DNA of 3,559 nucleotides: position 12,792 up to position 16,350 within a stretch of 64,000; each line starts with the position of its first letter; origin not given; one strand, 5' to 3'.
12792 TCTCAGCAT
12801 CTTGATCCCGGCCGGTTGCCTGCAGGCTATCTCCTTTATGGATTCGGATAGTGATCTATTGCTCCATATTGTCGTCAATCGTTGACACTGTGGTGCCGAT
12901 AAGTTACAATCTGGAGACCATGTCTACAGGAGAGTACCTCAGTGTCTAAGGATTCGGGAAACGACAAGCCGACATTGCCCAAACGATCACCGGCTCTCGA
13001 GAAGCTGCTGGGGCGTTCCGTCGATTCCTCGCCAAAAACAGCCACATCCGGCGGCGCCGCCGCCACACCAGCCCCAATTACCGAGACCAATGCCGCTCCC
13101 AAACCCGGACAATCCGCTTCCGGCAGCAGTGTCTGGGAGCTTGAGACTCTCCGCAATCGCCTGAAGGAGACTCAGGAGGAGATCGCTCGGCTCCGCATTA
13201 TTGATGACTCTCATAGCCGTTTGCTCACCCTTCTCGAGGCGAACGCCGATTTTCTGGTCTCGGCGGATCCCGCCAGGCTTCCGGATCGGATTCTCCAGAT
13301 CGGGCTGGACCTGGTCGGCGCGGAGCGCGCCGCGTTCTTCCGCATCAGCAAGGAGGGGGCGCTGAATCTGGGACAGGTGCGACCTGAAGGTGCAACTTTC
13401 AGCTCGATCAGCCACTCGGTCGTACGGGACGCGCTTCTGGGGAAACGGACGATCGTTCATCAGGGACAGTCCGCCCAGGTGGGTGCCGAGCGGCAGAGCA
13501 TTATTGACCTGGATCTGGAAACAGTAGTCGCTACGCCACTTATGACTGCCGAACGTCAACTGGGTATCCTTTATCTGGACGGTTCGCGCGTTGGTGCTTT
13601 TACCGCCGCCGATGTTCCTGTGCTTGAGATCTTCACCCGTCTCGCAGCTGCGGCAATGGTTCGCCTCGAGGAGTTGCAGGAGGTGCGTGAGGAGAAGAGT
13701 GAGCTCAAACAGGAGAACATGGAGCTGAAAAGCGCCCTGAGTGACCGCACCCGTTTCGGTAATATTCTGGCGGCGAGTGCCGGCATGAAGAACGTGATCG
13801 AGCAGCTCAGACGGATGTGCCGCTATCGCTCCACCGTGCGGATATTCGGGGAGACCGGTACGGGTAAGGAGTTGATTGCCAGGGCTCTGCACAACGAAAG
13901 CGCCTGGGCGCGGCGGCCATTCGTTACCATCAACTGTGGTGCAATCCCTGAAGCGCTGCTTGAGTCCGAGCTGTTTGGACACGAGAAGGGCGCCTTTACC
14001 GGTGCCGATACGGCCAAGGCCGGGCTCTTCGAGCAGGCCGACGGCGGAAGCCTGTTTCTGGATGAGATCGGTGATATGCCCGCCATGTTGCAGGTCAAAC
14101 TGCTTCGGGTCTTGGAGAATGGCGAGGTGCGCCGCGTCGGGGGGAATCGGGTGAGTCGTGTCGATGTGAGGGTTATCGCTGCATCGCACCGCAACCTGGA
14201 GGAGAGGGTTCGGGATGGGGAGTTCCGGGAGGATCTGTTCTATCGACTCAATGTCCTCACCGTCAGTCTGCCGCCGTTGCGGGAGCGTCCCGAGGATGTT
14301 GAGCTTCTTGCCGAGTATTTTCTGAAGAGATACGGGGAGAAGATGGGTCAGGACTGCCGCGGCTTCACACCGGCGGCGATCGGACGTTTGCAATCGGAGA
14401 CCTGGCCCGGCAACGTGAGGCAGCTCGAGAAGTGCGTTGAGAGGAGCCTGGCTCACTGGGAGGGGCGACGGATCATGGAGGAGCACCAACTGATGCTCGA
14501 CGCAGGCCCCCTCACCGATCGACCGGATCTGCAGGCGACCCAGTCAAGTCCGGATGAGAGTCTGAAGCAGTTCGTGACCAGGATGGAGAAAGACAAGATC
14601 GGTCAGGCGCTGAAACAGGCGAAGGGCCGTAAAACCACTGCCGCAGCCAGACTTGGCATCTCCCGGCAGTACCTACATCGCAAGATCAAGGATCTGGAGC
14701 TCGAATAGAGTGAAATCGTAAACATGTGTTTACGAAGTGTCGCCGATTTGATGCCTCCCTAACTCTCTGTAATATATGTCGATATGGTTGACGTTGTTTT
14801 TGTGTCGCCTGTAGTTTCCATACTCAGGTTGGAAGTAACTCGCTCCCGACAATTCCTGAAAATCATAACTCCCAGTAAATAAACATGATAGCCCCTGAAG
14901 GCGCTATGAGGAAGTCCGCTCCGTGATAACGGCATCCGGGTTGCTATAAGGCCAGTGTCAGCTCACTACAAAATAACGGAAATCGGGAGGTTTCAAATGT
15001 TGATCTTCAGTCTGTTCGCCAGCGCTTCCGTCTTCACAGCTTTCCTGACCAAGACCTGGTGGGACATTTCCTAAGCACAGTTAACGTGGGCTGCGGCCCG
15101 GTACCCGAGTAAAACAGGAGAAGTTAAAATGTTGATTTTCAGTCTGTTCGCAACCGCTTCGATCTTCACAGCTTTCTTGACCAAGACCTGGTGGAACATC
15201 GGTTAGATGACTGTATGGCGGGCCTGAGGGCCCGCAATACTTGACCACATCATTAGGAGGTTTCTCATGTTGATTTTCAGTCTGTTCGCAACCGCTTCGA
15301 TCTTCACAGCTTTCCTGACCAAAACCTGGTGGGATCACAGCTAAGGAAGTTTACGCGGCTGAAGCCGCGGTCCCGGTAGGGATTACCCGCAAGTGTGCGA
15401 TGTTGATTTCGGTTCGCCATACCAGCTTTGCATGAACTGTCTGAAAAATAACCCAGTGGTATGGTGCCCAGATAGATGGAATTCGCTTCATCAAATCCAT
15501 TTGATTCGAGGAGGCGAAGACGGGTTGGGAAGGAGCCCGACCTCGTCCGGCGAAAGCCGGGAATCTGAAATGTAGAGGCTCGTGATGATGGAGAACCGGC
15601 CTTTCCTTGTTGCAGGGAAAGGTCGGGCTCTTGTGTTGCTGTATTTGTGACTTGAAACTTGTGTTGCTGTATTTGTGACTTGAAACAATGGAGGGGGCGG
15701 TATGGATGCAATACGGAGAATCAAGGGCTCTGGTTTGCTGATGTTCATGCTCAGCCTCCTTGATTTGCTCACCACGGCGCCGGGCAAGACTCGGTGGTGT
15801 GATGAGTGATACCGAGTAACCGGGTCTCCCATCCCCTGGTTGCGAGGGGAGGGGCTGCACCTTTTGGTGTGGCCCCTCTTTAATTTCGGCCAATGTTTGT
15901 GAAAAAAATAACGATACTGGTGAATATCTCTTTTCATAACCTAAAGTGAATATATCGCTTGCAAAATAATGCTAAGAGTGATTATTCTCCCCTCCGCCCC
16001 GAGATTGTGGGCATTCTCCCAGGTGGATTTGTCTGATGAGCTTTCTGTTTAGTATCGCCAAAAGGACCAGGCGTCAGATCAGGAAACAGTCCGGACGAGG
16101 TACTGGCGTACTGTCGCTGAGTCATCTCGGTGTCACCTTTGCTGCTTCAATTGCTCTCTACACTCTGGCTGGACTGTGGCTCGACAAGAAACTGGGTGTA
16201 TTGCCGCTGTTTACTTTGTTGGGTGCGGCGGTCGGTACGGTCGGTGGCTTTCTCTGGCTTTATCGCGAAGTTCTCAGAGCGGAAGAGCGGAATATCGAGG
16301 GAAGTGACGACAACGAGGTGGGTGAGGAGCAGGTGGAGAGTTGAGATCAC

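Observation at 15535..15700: Structured leader with mutually exclusive helices, a GNRA hairpin and a 2 x 28-bp tandem repeat upstream of a 35-aa peptide ORF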

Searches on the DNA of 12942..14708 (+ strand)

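Call 50: build_rna_model(alignment_id=A2)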
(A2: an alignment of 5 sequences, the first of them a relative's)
Model R1 built from alignment A2 (5 sequences, 194 columns); structure: RNAalifold consensus.
model positions 168; base pairs 43; branch points 3; effective number of sequences 1.64; information 0.59 bits per position. Calibrated on 0.2 Mb of random sequence (short: E-values are rough).
structure used (alignment columns):
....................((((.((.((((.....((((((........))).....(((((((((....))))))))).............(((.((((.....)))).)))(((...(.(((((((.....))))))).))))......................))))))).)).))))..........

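Call 51: search_with_rna_model(model_id=R1, sources=[window, L027, L029, L032, L033, L035, L036, L038, L039, L045, L005, L006], max_evalue=10, show_alignments=10, make_alignment=true)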
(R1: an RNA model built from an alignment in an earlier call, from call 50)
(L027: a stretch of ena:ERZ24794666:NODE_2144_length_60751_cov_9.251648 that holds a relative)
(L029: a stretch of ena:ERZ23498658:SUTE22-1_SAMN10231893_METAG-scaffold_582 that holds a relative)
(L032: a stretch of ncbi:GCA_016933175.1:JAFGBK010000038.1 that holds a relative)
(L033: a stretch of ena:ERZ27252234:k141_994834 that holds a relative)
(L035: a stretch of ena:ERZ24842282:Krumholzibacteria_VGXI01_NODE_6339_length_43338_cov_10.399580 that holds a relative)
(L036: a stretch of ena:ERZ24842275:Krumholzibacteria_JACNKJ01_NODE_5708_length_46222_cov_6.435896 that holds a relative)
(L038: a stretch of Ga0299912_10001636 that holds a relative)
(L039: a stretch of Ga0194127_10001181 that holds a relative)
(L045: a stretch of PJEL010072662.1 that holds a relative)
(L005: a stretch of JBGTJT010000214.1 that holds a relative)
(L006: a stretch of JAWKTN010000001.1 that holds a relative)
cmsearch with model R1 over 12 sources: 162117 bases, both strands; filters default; matches with E-value up to 10: 28.
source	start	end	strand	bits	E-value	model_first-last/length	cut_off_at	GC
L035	5262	5432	+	176.6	9.1e-48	1-168/168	no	0.6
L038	5549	5719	-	171.7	2.1e-46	1-168/168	no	0.63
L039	7801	7968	-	159.8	4.6e-43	1-168/168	no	0.66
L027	7285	7456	+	153.8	2.3e-41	1-168/168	no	0.6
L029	7260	7422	+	113.5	5.1e-30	1-168/168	no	0.63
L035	5367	5391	-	21.4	0.00038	105-129/168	no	0.72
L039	7839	7865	+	13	0.088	105-129/168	no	0.78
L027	7545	7595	-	11.6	0.22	79-130/168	no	0.71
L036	5700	5827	+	11.5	0.24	31-135/168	no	0.62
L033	5478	5525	+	11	0.34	1-168/168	no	0.85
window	20888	20919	-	10.6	0.43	1-168/168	no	0.5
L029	10582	10671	-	9.6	0.83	1-168/168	no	0.67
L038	5587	5614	+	9.3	0.98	104-130/168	no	0.79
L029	3211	3242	+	8.8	1.3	1-168/168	no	0.62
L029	6146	6198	-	8.6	1.6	1-168/168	no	0.74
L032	5501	5554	+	8.5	1.7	1-168/168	no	0.67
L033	5556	5609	+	7.4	3.4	1-168/168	no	0.7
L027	6085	6114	+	7.3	3.7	1-168/168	no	0.63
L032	5422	5469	+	7.2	3.9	1-168/168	no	0.81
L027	6149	6195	+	6.6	5.6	1-168/168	no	0.77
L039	5409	5447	+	6.6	5.8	1-168/168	no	0.77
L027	7660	7682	-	6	8.3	47-69/168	no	0.74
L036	5795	5821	-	5.9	9.2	104-130/168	no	0.74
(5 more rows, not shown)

Alignment A3: 28 matches aligned to the model, 282 columns, each read 5' to 3' on its own strand. Consensus structure (alignment columns), stored with it:
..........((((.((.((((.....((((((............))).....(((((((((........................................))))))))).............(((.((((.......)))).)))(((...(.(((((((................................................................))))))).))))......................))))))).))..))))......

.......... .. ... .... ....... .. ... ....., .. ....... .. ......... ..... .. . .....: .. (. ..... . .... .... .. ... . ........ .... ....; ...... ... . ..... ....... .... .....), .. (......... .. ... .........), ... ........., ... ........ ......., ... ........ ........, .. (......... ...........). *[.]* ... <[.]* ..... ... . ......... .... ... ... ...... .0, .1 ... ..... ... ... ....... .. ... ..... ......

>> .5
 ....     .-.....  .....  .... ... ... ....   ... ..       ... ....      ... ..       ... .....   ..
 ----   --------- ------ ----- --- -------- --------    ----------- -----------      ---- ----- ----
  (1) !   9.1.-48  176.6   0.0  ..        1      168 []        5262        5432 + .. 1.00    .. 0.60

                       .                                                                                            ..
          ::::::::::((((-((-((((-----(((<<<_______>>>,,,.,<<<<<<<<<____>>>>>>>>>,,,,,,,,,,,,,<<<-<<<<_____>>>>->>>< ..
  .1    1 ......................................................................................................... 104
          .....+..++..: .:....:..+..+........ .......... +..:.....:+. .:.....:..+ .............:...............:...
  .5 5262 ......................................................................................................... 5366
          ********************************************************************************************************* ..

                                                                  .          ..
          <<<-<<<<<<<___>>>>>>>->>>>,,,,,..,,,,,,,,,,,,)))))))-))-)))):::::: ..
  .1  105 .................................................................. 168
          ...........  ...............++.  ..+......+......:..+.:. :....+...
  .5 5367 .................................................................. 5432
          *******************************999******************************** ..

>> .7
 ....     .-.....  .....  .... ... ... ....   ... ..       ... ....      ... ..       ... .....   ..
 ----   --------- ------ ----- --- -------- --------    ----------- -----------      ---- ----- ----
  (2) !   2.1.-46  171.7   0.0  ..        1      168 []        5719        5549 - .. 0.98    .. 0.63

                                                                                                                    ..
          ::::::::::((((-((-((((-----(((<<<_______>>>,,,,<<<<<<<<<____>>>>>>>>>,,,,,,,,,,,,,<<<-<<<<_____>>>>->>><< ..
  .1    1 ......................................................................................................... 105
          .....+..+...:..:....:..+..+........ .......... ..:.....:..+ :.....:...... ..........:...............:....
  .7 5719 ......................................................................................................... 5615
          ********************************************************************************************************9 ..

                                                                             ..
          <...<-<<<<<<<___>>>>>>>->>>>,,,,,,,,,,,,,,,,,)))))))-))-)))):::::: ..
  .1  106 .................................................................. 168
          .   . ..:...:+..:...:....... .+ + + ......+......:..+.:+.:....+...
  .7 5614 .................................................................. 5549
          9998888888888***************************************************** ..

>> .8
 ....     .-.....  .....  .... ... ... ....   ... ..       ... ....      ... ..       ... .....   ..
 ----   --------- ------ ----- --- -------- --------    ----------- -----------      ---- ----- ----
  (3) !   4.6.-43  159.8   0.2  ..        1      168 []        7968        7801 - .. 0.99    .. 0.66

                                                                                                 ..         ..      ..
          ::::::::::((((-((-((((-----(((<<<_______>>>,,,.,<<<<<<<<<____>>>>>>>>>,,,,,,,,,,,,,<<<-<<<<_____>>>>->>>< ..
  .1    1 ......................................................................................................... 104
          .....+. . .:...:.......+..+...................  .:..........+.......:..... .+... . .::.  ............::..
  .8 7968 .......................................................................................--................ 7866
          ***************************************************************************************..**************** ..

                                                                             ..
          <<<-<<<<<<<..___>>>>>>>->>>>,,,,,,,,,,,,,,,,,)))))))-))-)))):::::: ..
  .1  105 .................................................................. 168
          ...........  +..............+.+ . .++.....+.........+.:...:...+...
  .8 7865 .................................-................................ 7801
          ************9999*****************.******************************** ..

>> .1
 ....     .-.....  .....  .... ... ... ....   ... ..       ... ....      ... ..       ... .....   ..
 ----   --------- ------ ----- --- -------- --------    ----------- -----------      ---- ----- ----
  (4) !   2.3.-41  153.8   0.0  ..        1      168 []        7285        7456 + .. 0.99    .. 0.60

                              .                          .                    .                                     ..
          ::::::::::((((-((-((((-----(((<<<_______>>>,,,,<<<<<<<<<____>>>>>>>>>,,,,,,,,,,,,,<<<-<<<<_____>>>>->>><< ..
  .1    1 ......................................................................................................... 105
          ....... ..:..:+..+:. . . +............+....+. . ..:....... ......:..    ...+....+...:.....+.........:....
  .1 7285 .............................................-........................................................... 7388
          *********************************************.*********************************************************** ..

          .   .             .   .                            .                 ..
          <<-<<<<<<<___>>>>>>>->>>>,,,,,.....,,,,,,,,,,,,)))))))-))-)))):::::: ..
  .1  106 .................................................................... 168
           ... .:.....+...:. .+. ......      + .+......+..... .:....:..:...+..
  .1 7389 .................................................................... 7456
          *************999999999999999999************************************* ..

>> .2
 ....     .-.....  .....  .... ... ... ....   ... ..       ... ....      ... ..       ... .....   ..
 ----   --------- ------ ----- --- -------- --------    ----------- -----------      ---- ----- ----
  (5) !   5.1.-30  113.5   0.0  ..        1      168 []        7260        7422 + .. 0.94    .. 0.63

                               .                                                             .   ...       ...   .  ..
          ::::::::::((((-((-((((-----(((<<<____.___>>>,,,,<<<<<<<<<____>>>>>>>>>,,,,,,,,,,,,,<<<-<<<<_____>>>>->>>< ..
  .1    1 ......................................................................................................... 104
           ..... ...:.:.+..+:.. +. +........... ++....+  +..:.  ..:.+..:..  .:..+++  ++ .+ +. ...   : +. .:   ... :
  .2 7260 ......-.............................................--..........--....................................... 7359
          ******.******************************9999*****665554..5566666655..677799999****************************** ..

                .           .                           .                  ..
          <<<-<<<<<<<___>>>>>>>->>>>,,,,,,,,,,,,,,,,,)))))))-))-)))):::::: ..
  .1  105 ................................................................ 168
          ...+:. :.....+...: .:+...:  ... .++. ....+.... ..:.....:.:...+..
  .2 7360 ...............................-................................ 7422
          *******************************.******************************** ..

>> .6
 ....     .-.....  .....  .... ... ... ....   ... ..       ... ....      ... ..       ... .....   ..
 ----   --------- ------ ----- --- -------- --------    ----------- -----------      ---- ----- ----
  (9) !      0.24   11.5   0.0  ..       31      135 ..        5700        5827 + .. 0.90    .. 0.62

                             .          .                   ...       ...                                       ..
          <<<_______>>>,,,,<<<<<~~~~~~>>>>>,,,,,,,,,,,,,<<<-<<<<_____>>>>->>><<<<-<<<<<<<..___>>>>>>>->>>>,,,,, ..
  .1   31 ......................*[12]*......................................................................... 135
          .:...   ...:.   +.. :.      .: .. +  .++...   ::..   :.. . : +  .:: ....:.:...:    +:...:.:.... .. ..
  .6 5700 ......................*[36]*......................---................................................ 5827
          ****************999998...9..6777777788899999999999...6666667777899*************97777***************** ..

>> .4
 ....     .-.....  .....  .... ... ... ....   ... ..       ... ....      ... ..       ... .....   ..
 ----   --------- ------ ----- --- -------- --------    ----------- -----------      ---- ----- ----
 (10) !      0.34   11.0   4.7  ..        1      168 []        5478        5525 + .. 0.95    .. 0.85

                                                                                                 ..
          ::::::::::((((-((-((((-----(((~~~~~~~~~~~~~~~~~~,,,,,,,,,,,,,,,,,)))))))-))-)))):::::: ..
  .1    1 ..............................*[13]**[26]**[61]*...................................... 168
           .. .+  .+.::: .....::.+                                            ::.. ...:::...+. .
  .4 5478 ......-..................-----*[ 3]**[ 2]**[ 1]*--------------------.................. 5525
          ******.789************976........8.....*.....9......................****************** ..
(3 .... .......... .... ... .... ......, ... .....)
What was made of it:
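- The covariance model hits both strands (call 51).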

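Call 63: search_rna_families(sources=[L027, L029, L032, L035, L036, L053, L052], threshold=gathering)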
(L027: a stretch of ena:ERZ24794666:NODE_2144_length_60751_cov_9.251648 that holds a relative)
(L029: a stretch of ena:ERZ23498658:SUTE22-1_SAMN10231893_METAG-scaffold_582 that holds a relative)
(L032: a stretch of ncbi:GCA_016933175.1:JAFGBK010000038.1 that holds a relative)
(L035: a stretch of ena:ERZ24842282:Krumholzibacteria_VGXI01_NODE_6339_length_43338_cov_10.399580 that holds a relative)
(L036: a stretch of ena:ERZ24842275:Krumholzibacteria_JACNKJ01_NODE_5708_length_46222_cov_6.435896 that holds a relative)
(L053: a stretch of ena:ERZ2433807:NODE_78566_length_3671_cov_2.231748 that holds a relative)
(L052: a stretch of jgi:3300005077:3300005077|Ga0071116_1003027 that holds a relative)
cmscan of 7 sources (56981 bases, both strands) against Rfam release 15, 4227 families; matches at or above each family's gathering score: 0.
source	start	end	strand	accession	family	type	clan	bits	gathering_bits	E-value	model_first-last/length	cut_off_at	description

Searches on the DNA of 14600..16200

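Call 4: search_rna_families(source=window, start=14600, end=16200, threshold=evalue, max_evalue=10, show_alignments=3)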
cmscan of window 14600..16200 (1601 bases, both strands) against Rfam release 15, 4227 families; matches with E-value up to 10: 5.
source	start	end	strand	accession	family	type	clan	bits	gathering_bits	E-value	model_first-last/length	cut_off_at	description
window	15786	15879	+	RF01820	RsaE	Gene; sRNA;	-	21.6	79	0.91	1-112/112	no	RNA Staph. aureus E (RoxS)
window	15845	15882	+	RF01939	mir-761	Gene; miRNA;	-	20.8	82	0.33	1-65/65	no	mir-761 microRNA precursor family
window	15825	15854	-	RF02795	Pab91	Gene; snRNA; snoRNA; HACA-box;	-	18.9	71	2.1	1-57/57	no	Pab91 RNA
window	15333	15373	+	RF00391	RtT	Cis-reg;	-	17.4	45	3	45-85/130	no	RtT RNA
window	15837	15892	+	RF01264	snR83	Gene; snRNA; snoRNA; HACA-box;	CL00023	16.5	75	0.59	59-113/308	no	Small nucleolar RNA snR83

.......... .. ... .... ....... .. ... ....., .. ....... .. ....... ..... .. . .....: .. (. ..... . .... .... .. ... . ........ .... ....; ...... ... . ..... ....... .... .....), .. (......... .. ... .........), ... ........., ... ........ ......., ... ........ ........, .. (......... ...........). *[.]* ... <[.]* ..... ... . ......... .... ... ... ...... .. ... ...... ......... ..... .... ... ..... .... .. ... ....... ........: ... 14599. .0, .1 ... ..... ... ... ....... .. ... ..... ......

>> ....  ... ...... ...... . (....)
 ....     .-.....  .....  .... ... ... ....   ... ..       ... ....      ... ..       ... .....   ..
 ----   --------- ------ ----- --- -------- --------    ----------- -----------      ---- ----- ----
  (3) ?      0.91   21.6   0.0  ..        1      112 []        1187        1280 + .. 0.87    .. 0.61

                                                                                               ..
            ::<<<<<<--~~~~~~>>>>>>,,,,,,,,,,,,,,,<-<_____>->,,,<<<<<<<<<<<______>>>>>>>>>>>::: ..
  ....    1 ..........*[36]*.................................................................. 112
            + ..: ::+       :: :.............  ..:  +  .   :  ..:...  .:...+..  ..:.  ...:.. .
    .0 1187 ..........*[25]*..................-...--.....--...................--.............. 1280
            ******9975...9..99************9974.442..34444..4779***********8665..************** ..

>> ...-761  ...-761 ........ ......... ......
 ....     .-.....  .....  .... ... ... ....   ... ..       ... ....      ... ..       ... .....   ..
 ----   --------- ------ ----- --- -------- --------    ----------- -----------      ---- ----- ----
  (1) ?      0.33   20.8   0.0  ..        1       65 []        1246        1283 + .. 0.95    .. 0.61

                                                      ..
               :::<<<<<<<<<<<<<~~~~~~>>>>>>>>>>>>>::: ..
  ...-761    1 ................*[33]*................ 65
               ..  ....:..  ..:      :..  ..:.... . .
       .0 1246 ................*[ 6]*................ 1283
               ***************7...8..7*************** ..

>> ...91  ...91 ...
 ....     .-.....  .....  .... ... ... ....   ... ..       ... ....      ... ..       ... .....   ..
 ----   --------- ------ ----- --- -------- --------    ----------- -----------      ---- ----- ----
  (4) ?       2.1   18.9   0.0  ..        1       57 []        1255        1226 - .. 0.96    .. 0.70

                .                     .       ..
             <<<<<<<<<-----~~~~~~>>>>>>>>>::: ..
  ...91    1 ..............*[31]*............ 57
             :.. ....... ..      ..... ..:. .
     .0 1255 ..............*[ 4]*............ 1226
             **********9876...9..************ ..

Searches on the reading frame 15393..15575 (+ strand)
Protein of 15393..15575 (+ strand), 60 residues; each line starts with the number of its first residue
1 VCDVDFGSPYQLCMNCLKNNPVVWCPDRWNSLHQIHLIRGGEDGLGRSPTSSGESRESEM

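Call 11: search_protein_families(library=ncbifam, proteins=[window:15393-15575:+], max_evalue=1)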
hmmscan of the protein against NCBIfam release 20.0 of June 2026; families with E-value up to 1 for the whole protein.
window:15393-15575:+ (60 aa): 0 families

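Call 20: search_protein_families(library=pfam, proteins=[window:15393-15575:+], max_evalue=0.1)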
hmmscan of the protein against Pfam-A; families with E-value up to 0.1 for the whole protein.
window:15393-15575:+ (60 aa): 0 families

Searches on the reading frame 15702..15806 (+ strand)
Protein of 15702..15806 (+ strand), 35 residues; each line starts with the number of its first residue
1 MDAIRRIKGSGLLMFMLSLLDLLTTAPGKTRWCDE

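Call 11: search_protein_families(library=ncbifam, proteins=[window:15702-15806:+], max_evalue=1)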
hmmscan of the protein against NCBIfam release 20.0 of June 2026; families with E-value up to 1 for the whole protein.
seq(35 aa): 0 families

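Call 14: find_encoding_contigs(protein=window:15702-15806:+, flank=4000, max_places=10)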
Protein seq(35 aa) (35 aa): no gene with exactly this product is on record in the collection.

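Call 20: search_protein_families(library=pfam, proteins=[window:15702-15806:+], max_evalue=0.1)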
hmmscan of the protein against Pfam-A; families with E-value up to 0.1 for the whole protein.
seq(35 aa): 0 families

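Call 30: search_protein_representatives(protein=window:15702-15806:+)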
Query: 35 residues. Proteins with E-value up to 0.001 (for the whole library): 1; up to 1e-10: 0; up to 1e-30: 0. The best 1 are listed.
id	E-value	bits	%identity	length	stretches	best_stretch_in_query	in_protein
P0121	6.6e-05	38.0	46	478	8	17-34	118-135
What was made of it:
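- Tried and rejected: The 35-aa ORF searched against 1.84 billion representatives gave one hit that I judge spurious (call 30).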
